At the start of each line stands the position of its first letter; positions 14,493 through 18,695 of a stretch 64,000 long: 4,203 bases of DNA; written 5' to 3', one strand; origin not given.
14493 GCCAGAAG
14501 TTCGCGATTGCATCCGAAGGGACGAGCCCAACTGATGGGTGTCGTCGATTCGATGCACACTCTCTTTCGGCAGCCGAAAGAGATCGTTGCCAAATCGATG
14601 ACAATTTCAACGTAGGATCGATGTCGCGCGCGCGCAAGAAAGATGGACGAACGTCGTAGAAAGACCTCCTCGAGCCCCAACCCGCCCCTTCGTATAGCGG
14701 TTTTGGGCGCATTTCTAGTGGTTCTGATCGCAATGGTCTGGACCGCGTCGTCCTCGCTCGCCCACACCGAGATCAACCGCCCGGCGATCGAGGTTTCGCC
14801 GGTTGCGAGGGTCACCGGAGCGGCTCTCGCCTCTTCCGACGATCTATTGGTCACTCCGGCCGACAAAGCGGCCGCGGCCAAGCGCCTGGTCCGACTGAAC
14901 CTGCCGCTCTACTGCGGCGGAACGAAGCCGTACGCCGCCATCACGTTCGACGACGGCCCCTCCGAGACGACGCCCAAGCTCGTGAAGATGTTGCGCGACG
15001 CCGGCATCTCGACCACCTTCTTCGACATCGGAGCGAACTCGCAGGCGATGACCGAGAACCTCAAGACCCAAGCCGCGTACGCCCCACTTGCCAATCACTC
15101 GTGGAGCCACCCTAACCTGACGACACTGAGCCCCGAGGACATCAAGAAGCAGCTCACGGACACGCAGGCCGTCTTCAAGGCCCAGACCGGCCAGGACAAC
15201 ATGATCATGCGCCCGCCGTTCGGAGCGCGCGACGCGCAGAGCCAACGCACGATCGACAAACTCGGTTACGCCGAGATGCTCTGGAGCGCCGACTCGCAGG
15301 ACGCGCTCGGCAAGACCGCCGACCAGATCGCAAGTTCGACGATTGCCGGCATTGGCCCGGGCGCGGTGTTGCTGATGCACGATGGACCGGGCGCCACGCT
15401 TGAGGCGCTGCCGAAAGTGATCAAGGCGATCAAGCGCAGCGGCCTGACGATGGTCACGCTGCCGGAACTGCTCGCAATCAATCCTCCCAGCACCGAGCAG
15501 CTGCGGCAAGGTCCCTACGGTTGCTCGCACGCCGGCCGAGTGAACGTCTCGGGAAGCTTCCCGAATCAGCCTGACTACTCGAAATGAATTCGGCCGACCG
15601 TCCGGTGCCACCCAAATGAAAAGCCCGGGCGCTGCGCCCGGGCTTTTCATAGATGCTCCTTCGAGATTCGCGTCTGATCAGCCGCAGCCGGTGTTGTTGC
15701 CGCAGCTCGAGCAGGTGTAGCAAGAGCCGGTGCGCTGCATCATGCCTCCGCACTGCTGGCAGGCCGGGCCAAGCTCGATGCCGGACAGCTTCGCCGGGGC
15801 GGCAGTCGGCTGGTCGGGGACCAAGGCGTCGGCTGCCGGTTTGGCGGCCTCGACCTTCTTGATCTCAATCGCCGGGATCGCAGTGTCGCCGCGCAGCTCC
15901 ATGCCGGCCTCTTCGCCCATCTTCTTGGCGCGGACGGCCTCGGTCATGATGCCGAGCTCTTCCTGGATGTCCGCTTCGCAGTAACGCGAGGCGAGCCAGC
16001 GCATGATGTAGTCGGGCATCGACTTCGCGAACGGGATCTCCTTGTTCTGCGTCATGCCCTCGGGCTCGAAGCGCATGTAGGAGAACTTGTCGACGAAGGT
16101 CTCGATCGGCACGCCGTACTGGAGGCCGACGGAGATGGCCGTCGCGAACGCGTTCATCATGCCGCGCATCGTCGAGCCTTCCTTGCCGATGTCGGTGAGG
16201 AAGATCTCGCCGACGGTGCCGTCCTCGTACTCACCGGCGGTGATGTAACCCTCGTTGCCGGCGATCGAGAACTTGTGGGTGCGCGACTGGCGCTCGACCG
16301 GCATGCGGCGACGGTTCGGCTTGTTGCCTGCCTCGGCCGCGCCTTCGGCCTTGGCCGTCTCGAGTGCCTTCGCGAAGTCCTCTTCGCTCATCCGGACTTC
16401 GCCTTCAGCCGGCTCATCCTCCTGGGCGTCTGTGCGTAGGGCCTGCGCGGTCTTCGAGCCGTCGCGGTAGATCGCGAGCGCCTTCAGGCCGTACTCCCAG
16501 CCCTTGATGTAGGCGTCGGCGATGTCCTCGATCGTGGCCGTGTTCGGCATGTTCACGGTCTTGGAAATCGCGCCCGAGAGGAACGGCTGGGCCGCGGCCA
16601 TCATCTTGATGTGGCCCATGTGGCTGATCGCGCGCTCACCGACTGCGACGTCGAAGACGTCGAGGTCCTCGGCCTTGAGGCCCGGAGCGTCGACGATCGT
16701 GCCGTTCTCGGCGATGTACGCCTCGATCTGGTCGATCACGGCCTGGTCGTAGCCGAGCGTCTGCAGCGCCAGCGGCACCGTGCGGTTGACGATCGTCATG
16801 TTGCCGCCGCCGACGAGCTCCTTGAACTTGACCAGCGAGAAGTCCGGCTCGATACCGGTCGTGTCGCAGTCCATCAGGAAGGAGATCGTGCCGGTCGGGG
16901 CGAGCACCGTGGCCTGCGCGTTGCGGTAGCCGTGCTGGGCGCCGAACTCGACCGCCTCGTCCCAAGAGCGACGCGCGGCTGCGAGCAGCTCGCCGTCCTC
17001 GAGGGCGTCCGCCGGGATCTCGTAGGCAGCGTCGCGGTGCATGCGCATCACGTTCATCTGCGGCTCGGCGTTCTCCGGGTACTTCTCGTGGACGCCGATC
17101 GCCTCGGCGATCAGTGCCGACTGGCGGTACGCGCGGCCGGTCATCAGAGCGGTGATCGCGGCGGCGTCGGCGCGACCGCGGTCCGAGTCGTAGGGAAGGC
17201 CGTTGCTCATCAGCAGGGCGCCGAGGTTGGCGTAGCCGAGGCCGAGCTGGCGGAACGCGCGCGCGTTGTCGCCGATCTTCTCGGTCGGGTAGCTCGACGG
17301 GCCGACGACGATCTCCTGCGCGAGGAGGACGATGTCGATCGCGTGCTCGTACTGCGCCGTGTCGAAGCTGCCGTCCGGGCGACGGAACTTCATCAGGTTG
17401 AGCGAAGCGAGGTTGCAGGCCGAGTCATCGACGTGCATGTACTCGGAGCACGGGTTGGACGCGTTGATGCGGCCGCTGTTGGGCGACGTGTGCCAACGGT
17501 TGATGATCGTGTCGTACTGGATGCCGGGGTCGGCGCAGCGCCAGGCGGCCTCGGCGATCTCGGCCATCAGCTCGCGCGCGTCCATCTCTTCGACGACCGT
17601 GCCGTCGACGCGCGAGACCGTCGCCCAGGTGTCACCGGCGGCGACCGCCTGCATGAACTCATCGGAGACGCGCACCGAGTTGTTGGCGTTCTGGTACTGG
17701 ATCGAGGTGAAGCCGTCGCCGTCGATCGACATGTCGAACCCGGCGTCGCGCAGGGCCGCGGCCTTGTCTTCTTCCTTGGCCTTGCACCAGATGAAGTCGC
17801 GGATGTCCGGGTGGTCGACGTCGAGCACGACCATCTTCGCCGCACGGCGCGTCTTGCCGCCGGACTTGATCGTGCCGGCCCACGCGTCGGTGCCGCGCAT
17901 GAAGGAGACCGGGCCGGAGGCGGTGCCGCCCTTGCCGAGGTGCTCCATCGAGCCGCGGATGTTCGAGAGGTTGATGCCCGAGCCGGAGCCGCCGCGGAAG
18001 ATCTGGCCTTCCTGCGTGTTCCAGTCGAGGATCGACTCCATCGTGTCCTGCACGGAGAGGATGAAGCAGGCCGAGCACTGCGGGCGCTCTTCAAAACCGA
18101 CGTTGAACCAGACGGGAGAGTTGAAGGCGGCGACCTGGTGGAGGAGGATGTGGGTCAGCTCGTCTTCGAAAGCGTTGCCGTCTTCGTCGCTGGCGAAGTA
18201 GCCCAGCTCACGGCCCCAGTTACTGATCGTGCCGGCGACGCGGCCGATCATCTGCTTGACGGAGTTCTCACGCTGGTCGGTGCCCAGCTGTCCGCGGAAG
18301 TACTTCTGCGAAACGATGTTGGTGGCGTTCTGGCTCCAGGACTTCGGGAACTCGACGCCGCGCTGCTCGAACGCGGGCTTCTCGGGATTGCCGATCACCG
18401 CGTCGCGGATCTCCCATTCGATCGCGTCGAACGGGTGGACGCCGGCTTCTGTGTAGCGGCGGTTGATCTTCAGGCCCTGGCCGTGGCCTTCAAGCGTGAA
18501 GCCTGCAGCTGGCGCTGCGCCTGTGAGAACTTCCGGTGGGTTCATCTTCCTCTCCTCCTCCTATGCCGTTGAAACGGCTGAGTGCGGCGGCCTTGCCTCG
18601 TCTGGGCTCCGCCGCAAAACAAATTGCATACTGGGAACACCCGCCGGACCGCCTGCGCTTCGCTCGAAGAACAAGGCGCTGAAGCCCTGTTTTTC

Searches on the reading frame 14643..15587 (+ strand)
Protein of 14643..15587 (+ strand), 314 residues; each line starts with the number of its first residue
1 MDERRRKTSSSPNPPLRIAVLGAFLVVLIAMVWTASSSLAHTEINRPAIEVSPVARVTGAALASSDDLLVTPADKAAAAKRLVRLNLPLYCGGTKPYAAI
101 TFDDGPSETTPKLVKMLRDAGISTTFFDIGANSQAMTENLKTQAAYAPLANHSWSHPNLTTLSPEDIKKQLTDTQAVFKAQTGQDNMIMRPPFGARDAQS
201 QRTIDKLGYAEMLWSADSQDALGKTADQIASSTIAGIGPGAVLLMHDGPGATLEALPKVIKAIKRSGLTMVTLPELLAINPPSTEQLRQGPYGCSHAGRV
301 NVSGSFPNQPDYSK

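Call 7: search_protein_families(library=pfam, proteins=[window:14643-15587:+])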
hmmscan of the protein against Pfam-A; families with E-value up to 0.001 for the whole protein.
window:14643-15587:+ (314 aa): 1 family
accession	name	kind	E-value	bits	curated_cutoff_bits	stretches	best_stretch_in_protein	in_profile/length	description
PF01522.26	Polysacc_deac_1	-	4.6e-28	98.1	23.1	1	94-210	5-122/124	Polysaccharide deacetylase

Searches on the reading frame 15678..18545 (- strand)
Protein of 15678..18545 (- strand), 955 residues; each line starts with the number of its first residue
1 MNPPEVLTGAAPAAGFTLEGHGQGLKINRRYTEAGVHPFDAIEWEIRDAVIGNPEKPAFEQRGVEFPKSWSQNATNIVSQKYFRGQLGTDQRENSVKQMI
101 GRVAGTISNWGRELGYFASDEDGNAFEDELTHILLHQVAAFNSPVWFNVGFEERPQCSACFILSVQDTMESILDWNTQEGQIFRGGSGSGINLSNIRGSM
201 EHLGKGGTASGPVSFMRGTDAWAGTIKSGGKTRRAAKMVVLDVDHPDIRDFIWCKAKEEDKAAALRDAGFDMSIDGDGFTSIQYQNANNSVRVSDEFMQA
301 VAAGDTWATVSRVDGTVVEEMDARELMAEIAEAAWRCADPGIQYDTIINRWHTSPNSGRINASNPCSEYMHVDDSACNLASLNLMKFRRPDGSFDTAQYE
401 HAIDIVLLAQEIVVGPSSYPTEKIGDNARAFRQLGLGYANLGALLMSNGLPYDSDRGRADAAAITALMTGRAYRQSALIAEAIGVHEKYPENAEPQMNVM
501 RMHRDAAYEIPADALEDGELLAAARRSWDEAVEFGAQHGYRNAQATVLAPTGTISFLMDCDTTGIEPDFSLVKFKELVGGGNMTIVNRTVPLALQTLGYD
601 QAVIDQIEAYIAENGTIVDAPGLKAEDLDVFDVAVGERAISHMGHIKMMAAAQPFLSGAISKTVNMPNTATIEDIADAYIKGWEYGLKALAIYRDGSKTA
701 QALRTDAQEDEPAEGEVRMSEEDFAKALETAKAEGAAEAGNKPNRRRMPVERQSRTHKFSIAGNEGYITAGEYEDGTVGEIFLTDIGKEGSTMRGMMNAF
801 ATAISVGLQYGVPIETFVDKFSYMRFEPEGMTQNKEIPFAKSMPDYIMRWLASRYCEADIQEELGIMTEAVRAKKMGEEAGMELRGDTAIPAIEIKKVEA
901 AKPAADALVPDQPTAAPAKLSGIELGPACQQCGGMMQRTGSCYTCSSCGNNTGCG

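Call 7: search_protein_families(library=pfam, proteins=[window:15678-18545:-])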
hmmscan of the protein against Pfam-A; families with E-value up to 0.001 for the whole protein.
window:15678-18545:- (955 aa): 3 families
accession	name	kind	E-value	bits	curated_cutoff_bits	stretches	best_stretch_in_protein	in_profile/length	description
PF02867.20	Ribonuc_red_lgC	-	6.6e-137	457.7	23.9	1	158-693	1-523/523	Ribonucleotide reductase, barrel domain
PF08471.15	Ribonuc_red_2_N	-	8.7e-21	74.5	27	1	59-137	6-103/103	Class II vitamin B12-dependent ribonucleotide reductase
PF12637.14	TSCPD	-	5.5e-12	46.3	22.8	1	763-853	13-86/88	TSCPD domain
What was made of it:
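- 15678..18545 (-): nrdJ (class II B12-dependent ribonucleotide reductase), transcribed divergently. Context only, not part of the array's unit. call 7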

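Call 14: find_related_loci(query=window:15678-18545:-, collection=genome_contigs, flank=3000)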
Query window:15678-18545:- (955 aa) in genome_contigs; peptide patterns used: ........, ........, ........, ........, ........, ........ (x = any residue, [..] = any of these).
600 stretches matched a pattern (row limit reached: there are more); 600 encode a relative of the query (tblastn E <= 1e-3); the best 80 are kept; 80 distinct loci.
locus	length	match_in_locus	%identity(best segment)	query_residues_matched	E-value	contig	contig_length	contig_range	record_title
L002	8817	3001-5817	76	22-955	0e+0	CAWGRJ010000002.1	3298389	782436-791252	MAG: uncultured Solirubrobacterales bacterium isolate MFD06092.bin.1.15 genome assembly, contig: contig_36499, whole gen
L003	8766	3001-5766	75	23-955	0e+0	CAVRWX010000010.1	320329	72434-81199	MAG: uncultured bacterium isolate MFD06229.bin.1.44 genome assembly, contig: contig_36387, whole genome shotgun sequence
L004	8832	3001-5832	74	22-955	0e+0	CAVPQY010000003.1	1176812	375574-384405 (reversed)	MAG: uncultured Actinomycetes bacterium isolate MFD00392.bin.2.114 genome assembly, contig: contig_5236, whole genome sh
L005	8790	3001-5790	75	17-955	0e+0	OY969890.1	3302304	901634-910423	MAG: uncultured Solirubrobacterales bacterium isolate MFD04463.bin.2.33 genome assembly, chromosome: 1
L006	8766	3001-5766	75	10-955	0e+0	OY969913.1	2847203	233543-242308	MAG: uncultured Solirubrobacterales bacterium isolate MFD02416.bin.c.16 genome assembly, chromosome: 1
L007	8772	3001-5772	75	22-955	0e+0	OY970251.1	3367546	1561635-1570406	MAG: uncultured Solirubrobacterales bacterium isolate MFD00964.bin.2.180 genome assembly, chromosome: 1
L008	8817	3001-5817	75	22-952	0e+0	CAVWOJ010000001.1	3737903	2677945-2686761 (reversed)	MAG: uncultured Solirubrobacterales bacterium isolate MFD00731.bin.2.8 genome assembly, contig: contig_2533, whole genom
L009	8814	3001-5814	75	22-955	0e+0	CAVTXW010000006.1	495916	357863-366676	MAG: uncultured Solirubrobacteraceae bacterium isolate MFD06714.bin.3.442 genome assembly, contig: contig_20403, whole g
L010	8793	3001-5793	76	22-955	0e+0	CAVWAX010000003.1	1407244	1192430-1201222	MAG: uncultured Solirubrobacterales bacterium isolate MFD05502.bin.1.1 genome assembly, contig: contig_8395, whole genom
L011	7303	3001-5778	75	23-955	0e+0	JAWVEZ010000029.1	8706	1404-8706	MAG: Solirubrobacterales bacterium isolate BP_441 scaffold_6081948, whole genome shotgun sequence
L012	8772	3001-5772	75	22-952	0e+0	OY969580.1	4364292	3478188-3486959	MAG: uncultured Solirubrobacterales bacterium isolate MFD01248.bin.c.2 genome assembly, chromosome: 1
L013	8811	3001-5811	74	10-955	0e+0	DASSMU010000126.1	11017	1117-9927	MAG TPA_asm: Solirubrobacterales bacterium isolate SMAG_U1206 k141_851525, whole genome shotgun sequence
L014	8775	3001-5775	75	22-955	0e+0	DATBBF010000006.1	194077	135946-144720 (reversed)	MAG TPA_asm: Solirubrobacteraceae bacterium isolate SMAG_U5752 k141_2567451, whole genome shotgun sequence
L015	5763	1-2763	74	24-955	0e+0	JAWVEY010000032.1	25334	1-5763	MAG: Solirubrobacterales bacterium isolate BP_440 scaffold_2886050, whole genome shotgun sequence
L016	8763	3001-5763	75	23-955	0e+0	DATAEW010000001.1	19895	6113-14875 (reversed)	MAG TPA_asm: Solirubrobacterales bacterium isolate SMAG_U6787 k141_709648, whole genome shotgun sequence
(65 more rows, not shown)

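Call 76: find_homologous_proteins(query=window:15678-18545:-, max_evalue=1e-200)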
Query window:15678-18545:- (955 aa): 7974 proteins with E <= 1e-200 among 8000 candidates; the best 120 are listed.
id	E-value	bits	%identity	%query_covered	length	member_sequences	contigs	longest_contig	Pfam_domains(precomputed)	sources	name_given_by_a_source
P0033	0.0e+0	1989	89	100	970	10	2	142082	PF02867.21,PF08471.16,PF12637.15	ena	-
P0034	0.0e+0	1919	86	100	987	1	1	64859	PF02867.21,PF08471.16,PF12637.15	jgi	jgi:ribonucleoside-diphosphate reductase alpha chain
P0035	0.0e+0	1914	87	99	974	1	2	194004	PF02867.21,PF08471.16,PF12637.15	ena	-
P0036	0.0e+0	1900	86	100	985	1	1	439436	PF02867.21,PF08471.16,PF12637.15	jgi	jgi:ribonucleoside-diphosphate reductase alpha chain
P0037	0.0e+0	1887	85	100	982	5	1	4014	PF02867.21,PF08471.16,PF12637.15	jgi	jgi:ribonucleoside-diphosphate reductase alpha chain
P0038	0.0e+0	1870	86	99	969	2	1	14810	PF02867.21,PF08471.16,PF12637.15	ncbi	ncbi:MAG: vitamin B12-dependent ribonucleotide reductase [Solirubrobacterales bacterium]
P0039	0.0e+0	1849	84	100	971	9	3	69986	PF02867.21,PF08471.16,PF12637.15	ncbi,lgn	-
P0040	0.0e+0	1847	84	100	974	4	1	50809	PF02867.21,PF08471.16,PF12637.15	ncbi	ncbi:MAG: vitamin B12-dependent ribonucleotide reductase [Solirubrobacterales bacterium]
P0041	0.0e+0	1844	83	100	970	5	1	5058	PF02867.21,PF08471.16,PF12637.15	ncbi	ncbi:MAG: vitamin B12-dependent ribonucleotide reductase [Solirubrobacterales bacterium]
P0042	0.0e+0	1811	83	98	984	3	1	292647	PF02867.21,PF08471.16,PF12637.15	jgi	jgi:ribonucleoside-diphosphate reductase alpha chain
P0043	0.0e+0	1767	80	100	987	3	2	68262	PF02867.21,PF08471.16,PF12637.15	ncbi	ncbi:MAG: vitamin B12-dependent ribonucleotide reductase [Solirubrobacterales bacterium]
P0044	0.0e+0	1747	80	98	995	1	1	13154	PF02867.21,PF08471.16,PF12637.15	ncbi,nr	ncbi:MAG: vitamin B12-dependent ribonucleotide reductase [Actinobacteria bacterium]|nr:vitamin B12-d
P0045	0.0e+0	1743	78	98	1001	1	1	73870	PF02867.21,PF08471.16,PF12637.15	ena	-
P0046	0.0e+0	1735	77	99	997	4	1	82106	PF02867.21,PF08471.16,PF12637.15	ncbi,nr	ncbi:MAG: vitamin B12-dependent ribonucleotide reductase [Actinobacteria bacterium]|nr:vitamin B12-d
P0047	0.0e+0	1713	79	98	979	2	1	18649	PF02867.21,PF08471.16,PF12637.15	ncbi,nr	ncbi:MAG TPA: vitamin B12-dependent ribonucleotide reductase [Solirubrobacterales bacterium]|nr:vita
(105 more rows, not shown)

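Call 77: find_encoding_contigs(protein=P0033, flank=3000, max_places=3)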
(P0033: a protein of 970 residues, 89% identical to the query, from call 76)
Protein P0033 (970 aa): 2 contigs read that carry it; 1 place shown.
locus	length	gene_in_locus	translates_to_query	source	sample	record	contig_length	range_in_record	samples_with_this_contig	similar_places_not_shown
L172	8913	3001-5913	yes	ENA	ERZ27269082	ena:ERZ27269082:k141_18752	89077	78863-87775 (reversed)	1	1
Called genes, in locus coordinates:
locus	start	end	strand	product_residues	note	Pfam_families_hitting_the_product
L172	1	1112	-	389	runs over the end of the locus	-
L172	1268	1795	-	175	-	PF07963:N_methyl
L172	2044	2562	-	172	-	PF07963:N_methyl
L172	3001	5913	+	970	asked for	PF08471:Ribonuc_red_2_N, PF02867:Ribonuc_red_lgC, PF12637:TSCPD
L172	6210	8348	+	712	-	-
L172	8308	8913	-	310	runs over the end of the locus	PF01522:Polysacc_deac_1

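Call 78: find_encoding_contigs(protein=P0035, flank=3000, max_places=3)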
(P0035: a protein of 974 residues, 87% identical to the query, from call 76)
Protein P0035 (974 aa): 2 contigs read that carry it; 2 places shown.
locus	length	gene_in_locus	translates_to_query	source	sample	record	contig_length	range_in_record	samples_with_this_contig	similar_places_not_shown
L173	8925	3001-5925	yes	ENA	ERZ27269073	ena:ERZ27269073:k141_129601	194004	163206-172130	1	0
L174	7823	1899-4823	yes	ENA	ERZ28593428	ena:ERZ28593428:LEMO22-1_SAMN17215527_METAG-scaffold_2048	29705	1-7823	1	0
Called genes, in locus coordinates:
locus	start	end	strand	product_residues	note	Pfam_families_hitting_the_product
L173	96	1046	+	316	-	PF01073:3Beta_HSD, PF01370:Epimerase, PF02719:Polysacc_synt_2, PF04321:RmlD_sub_bind, PF13460:NAD_binding_10, PF16363:GDP_Man_Dehyd, PF07993:NAD_binding_4 (weak)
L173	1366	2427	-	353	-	-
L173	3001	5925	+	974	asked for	PF08471:Ribonuc_red_2_N, PF02867:Ribonuc_red_lgC, PF12637:TSCPD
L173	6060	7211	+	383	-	-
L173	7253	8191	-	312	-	PF01522:Polysacc_deac_1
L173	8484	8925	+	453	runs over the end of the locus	PF00535:Glycos_transf_2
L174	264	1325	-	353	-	-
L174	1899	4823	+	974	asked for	PF08471:Ribonuc_red_2_N, PF02867:Ribonuc_red_lgC, PF12637:TSCPD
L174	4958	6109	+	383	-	-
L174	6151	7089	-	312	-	PF01522:Polysacc_deac_1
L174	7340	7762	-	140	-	PF07883:Cupin_2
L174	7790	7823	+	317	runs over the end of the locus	PF00535:Glycos_transf_2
